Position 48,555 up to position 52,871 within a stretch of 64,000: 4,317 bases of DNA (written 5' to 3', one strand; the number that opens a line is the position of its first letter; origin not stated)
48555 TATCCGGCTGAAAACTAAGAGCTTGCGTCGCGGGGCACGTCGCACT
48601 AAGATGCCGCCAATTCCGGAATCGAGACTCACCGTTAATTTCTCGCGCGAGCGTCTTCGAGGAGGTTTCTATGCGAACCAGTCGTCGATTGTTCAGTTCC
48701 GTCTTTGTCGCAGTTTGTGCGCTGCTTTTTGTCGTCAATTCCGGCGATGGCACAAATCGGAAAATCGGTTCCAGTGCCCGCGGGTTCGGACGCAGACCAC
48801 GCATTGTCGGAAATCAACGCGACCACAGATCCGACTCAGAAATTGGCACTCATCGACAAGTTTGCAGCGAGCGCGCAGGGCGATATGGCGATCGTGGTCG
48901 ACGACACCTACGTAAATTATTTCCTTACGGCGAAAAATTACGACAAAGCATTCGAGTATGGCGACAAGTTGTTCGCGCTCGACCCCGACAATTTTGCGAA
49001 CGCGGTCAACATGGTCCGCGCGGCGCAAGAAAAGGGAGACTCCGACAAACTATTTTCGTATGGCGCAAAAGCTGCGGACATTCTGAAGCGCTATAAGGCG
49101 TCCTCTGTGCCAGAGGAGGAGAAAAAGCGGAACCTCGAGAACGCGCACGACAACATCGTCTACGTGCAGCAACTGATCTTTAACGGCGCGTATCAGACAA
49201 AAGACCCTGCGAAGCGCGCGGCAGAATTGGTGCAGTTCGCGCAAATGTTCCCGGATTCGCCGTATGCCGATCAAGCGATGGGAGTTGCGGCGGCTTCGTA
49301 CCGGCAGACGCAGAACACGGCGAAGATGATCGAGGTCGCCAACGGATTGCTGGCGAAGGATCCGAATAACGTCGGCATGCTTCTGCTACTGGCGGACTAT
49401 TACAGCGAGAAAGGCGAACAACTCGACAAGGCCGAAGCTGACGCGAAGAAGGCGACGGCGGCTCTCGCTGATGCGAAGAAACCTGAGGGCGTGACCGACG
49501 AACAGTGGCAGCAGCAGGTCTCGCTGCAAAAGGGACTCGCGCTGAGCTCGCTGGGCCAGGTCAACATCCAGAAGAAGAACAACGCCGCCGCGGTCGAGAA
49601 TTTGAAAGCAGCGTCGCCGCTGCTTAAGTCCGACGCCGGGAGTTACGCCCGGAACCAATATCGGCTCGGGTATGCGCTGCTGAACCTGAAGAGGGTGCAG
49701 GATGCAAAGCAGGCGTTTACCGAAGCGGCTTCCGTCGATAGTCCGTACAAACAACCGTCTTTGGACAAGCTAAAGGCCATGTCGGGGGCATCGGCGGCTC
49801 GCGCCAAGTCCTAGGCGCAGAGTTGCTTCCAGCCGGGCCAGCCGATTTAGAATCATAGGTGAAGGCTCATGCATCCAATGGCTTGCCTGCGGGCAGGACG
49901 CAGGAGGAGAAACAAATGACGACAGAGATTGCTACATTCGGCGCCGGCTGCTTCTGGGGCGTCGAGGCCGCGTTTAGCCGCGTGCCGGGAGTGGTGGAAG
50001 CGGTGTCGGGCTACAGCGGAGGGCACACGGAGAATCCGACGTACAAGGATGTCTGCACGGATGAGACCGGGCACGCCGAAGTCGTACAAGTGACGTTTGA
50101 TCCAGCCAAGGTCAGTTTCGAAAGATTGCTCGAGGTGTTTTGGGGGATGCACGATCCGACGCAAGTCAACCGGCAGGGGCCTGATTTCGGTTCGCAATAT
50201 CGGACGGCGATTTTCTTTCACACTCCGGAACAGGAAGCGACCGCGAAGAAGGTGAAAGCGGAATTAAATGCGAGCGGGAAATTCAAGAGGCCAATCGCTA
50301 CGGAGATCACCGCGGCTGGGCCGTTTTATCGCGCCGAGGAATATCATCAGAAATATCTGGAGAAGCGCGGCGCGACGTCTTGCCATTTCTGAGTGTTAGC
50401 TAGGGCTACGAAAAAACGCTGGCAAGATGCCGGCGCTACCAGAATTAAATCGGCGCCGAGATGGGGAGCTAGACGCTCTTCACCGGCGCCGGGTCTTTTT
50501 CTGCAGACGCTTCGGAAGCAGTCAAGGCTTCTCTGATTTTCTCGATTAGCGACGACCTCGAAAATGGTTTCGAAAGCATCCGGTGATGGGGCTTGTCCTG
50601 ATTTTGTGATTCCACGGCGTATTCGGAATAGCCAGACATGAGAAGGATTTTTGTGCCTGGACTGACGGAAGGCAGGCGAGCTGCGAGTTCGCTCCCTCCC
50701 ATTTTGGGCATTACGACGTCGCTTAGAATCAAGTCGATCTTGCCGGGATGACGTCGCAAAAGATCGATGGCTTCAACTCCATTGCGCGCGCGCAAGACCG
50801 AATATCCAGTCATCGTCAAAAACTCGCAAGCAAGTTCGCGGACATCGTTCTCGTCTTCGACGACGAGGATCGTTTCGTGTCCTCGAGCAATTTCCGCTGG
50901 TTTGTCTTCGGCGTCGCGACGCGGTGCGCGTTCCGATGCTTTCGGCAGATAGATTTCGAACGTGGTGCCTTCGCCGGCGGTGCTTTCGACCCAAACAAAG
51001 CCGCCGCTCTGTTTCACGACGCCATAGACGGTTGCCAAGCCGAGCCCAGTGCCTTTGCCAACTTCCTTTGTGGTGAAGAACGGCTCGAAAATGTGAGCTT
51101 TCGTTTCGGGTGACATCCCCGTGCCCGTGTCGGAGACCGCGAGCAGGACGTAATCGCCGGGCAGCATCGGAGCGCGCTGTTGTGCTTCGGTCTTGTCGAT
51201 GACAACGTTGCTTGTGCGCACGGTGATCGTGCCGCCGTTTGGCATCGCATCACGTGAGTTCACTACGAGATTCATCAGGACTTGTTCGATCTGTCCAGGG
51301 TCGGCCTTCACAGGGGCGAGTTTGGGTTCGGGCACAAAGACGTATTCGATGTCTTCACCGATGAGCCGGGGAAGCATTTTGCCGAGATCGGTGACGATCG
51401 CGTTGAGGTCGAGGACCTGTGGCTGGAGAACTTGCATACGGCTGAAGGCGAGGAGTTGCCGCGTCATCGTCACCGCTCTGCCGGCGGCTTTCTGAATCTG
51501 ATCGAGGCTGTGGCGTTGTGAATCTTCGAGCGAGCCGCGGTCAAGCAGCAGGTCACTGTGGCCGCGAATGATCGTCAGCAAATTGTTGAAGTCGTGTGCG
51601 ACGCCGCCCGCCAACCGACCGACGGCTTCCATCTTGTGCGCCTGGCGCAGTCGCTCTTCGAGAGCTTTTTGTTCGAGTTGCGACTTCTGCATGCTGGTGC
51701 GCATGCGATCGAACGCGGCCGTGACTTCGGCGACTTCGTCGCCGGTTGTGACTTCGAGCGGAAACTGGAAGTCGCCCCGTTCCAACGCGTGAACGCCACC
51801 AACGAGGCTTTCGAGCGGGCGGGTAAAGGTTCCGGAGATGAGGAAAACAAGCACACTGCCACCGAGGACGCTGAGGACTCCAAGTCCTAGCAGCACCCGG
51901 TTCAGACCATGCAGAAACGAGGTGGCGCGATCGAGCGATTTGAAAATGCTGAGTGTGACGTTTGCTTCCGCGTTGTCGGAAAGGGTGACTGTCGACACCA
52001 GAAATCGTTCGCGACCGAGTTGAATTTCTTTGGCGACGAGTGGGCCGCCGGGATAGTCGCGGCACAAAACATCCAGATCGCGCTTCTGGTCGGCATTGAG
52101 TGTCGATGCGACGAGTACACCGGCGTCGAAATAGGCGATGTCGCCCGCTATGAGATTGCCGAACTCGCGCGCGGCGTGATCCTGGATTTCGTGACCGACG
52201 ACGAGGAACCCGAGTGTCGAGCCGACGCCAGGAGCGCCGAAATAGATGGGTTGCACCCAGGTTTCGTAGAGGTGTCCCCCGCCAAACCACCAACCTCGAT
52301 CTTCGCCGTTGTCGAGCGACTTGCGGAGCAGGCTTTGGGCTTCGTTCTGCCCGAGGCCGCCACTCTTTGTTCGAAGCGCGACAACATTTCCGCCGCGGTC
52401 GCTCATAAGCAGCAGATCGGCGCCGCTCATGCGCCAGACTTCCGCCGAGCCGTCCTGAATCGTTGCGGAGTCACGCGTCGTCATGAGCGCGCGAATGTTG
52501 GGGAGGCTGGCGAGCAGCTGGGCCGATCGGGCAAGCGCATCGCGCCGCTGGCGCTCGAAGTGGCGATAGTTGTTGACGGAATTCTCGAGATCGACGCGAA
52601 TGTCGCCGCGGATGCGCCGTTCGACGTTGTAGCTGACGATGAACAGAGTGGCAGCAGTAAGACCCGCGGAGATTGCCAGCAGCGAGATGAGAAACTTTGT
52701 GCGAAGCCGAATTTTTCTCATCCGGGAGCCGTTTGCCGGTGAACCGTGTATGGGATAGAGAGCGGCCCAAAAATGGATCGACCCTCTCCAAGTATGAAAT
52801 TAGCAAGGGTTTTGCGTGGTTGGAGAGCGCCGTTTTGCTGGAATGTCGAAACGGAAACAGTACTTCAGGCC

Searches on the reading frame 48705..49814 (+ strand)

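Call 71: search_protein_families(library=pfam, proteins=[window:48705-49814:+], max_evalue=0.00001)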
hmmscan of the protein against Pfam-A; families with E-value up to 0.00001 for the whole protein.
window:48705-49814:+ (369 aa): 1 family
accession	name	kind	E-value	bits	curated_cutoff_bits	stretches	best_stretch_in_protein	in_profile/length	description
PF13428.12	TPR_14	-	7.9e-09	35.8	23.5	0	195-231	7-43/44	Tetratricopeptide repeat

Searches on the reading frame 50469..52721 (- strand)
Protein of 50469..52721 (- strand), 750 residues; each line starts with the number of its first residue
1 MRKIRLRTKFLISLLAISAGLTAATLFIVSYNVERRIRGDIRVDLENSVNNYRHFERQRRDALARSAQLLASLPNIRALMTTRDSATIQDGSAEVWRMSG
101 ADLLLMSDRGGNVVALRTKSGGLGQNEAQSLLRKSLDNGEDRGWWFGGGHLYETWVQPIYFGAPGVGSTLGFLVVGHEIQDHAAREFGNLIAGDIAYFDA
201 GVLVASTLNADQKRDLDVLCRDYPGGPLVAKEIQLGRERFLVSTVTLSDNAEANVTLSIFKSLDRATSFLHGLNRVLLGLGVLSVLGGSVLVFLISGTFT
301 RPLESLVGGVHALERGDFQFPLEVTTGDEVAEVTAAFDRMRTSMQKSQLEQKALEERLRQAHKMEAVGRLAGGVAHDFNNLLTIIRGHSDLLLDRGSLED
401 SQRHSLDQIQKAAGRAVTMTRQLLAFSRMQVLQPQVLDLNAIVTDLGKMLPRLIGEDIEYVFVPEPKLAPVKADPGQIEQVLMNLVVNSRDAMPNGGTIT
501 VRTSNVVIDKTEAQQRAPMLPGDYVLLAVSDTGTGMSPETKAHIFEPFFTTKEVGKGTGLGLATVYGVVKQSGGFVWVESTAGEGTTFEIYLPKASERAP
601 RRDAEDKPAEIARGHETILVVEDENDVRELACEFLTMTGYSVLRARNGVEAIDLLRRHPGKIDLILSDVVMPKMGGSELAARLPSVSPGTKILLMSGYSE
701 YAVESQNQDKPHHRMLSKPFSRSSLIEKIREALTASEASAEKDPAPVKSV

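Call 71: search_protein_families(library=pfam, proteins=[window:50469-52721:-], max_evalue=0.00001)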
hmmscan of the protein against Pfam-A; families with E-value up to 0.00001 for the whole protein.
window:50469-52721:- (750 aa): 4 families
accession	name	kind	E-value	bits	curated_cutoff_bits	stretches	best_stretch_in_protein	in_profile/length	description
PF02518.31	HATPase_c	-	1.3e-23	83.9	26.4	1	474-595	2-110/111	Histidine kinase-, DNA gyrase B-, and HSP90-like ATPase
PF00072.30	Response_reg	-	5.7e-20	72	30.2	1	618-730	1-111/111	Response regulator receiver domain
PF00512.31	HisKA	-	5.8e-12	45.9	26.9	1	368-430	3-64/66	His Kinase A (phospho-acceptor) domain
PF00672.30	HAMP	-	1.7e-10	41.5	25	1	294-345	1-52/53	HAMP domain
